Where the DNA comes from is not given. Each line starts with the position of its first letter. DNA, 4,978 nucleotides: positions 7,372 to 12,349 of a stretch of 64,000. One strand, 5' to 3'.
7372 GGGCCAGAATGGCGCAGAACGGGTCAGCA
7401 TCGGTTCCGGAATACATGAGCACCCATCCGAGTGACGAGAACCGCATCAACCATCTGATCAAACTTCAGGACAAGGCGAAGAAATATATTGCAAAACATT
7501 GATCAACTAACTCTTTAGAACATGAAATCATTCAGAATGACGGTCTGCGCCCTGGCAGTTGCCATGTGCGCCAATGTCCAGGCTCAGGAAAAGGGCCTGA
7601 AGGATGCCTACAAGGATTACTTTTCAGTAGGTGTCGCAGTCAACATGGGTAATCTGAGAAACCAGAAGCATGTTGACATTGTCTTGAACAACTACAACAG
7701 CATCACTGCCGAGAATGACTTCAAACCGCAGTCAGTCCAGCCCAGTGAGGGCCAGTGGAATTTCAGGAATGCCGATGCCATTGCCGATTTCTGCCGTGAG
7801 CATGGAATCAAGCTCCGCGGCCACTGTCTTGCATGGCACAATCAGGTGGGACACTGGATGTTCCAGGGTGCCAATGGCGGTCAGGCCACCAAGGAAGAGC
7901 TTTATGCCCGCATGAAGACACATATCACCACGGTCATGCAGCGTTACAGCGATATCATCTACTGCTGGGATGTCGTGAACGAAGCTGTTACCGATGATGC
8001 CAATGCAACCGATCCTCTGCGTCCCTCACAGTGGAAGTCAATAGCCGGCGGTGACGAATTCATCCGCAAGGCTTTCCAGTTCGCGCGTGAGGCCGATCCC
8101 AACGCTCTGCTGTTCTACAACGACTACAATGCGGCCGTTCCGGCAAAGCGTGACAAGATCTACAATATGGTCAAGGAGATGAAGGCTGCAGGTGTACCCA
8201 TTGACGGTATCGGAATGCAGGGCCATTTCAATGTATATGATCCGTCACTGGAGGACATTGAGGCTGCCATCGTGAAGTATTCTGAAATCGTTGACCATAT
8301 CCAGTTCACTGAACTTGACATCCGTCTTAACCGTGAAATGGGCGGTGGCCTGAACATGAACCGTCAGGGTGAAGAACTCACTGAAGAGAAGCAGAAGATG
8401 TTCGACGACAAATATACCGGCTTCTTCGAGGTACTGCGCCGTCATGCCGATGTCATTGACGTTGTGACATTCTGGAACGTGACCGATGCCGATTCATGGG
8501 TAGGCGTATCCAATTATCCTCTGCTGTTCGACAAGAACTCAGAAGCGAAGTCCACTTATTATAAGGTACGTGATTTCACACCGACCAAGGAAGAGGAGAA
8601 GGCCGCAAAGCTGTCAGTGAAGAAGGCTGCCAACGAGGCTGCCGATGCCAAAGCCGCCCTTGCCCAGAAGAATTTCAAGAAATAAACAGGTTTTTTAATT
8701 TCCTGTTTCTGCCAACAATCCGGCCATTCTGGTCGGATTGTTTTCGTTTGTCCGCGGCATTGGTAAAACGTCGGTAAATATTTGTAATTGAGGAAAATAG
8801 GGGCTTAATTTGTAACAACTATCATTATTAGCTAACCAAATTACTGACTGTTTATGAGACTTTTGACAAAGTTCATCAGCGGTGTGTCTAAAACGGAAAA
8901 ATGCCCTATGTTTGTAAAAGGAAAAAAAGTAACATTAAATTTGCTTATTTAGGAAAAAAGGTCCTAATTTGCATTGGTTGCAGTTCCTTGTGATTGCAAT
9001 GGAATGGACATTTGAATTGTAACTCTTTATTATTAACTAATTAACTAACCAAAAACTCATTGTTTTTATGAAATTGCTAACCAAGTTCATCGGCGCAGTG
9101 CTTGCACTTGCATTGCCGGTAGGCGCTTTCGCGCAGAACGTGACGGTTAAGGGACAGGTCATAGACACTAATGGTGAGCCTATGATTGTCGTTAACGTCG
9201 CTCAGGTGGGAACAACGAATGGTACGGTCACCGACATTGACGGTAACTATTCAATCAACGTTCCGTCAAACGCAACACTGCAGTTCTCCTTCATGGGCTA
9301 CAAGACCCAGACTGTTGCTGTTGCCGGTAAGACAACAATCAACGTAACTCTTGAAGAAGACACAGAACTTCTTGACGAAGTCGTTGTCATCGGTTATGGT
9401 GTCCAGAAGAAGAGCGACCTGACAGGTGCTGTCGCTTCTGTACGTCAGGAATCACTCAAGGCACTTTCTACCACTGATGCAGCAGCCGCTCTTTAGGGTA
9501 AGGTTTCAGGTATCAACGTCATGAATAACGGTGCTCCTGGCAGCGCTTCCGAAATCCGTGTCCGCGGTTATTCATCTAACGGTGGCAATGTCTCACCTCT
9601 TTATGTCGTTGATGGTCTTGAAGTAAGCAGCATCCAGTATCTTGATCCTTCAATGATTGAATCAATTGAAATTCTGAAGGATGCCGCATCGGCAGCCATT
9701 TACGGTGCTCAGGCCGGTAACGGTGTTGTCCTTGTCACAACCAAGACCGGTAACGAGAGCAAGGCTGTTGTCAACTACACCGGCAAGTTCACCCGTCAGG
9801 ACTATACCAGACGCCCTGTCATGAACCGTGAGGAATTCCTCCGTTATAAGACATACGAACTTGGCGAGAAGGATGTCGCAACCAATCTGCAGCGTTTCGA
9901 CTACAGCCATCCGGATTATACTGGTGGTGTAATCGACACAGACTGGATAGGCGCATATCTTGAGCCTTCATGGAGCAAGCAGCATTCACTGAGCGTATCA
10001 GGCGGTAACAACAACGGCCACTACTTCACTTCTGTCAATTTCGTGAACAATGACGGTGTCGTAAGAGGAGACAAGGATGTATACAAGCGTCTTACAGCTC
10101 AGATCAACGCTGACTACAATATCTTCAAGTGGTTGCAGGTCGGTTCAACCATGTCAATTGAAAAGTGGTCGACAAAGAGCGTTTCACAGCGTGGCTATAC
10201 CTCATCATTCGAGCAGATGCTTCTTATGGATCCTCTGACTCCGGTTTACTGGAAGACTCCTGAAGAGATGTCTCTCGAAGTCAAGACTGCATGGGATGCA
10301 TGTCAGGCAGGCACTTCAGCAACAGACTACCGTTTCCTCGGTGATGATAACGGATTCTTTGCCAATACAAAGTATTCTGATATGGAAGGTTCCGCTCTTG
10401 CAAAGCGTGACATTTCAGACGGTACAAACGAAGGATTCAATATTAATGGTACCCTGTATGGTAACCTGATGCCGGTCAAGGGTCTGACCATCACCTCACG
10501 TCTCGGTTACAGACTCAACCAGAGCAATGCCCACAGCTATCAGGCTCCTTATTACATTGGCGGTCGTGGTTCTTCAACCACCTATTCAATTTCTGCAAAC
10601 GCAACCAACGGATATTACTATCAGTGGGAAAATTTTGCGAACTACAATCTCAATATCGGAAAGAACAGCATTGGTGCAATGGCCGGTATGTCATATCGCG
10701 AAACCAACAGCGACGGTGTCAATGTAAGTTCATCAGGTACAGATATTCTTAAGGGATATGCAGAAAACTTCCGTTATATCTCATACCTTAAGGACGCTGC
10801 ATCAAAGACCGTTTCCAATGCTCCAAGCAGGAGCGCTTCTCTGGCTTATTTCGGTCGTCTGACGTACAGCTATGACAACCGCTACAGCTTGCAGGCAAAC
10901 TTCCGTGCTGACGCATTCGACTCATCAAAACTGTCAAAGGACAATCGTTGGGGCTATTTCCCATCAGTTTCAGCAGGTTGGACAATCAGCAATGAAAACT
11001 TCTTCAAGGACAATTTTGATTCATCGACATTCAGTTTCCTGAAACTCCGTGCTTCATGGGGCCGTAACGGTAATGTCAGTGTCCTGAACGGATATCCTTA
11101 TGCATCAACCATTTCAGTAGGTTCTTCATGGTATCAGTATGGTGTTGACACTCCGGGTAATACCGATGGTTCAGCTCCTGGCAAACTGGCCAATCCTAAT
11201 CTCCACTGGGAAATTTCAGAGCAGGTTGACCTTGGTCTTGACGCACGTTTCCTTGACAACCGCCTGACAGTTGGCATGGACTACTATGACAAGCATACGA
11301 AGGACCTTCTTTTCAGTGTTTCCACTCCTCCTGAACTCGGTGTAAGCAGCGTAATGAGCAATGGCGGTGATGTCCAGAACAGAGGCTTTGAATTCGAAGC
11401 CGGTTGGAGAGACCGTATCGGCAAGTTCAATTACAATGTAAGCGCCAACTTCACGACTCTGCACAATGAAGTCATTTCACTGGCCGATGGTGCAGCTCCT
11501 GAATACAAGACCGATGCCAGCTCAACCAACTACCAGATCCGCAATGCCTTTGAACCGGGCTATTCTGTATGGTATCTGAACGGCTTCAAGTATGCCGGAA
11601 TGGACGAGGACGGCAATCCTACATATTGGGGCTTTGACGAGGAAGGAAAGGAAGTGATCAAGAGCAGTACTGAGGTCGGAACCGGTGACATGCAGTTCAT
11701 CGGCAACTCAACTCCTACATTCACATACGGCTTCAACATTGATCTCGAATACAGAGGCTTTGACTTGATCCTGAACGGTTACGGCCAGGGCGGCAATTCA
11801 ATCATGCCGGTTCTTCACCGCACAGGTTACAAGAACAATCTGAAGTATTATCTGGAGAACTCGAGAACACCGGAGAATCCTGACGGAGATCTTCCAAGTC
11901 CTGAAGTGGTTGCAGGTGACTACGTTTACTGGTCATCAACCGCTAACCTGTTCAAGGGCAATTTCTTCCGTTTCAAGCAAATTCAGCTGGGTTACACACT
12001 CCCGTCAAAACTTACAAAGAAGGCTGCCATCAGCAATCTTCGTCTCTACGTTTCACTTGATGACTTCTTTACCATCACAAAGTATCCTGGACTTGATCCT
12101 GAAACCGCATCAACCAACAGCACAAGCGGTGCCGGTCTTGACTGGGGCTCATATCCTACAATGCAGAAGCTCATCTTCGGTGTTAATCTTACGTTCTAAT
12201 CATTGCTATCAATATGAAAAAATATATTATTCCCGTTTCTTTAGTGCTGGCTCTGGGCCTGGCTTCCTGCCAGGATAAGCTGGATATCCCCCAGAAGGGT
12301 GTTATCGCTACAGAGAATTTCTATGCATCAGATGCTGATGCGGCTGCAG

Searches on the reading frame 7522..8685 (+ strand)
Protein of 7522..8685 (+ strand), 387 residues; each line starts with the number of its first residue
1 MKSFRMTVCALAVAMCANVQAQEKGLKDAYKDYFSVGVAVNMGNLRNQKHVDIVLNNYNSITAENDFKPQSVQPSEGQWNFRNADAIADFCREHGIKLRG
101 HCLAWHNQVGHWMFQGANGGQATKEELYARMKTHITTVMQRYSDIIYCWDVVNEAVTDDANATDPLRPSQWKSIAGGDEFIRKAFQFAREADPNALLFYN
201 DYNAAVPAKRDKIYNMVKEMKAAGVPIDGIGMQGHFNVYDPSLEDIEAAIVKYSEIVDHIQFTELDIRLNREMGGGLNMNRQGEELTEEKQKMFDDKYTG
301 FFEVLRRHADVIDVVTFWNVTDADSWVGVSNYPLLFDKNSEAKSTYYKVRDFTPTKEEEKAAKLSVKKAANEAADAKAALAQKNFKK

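Call 13: search_protein_families(library=pfam, proteins=[window:7522-8685:+], max_evalue=0.01)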
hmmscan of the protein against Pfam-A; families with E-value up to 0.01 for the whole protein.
window:7522-8685:+ (387 aa): 1 family
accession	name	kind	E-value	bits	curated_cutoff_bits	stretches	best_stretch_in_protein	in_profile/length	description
PF00331.26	Glyco_hydro_10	-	1.3e-96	324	22.1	1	26-351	2-310/311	Glycosyl hydrolase family 10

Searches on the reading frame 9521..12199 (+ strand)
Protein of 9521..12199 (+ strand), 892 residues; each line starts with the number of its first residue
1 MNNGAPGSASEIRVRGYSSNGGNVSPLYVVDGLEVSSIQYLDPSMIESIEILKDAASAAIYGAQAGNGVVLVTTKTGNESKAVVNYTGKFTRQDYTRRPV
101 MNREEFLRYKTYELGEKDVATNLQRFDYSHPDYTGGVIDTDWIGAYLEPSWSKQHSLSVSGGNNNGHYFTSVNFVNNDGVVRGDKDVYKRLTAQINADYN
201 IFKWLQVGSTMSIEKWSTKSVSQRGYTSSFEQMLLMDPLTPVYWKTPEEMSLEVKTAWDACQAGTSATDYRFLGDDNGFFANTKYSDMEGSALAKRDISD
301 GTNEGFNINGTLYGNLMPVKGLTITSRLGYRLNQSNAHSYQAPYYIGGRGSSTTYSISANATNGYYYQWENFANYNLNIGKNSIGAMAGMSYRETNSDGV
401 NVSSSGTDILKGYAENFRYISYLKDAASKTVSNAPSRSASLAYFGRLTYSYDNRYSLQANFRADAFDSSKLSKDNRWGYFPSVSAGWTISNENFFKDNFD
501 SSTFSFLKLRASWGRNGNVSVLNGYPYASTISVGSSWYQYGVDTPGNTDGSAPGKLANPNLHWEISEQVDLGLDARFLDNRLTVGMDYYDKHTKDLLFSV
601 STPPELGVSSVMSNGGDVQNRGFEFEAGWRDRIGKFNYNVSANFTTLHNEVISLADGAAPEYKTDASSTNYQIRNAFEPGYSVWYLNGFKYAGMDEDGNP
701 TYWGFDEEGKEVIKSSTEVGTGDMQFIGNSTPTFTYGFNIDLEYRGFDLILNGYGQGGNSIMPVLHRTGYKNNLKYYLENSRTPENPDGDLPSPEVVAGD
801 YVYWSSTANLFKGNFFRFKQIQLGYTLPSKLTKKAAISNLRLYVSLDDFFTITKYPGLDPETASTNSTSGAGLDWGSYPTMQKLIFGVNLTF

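Call 13: search_protein_families(library=pfam, proteins=[window:9521-12199:+], max_evalue=0.01)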
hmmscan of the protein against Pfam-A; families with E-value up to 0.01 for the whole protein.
window:9521-12199:+ (892 aa): 3 families
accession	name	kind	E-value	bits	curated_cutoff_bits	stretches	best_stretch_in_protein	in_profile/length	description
PF00593.30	TonB_dep_Rec_b-barrel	-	8.9e-18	65.8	27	1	267-697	16-402/436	TonB dependent receptor-like, beta-barrel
PF07715.20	Plug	-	4e-11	43.8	23.9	1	2-69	38-107/107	TonB-dependent Receptor Plug Domain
PF14453.12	ThiS-like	-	0.0067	16.9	26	0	661-690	9-38/57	ThiS-like ubiquitin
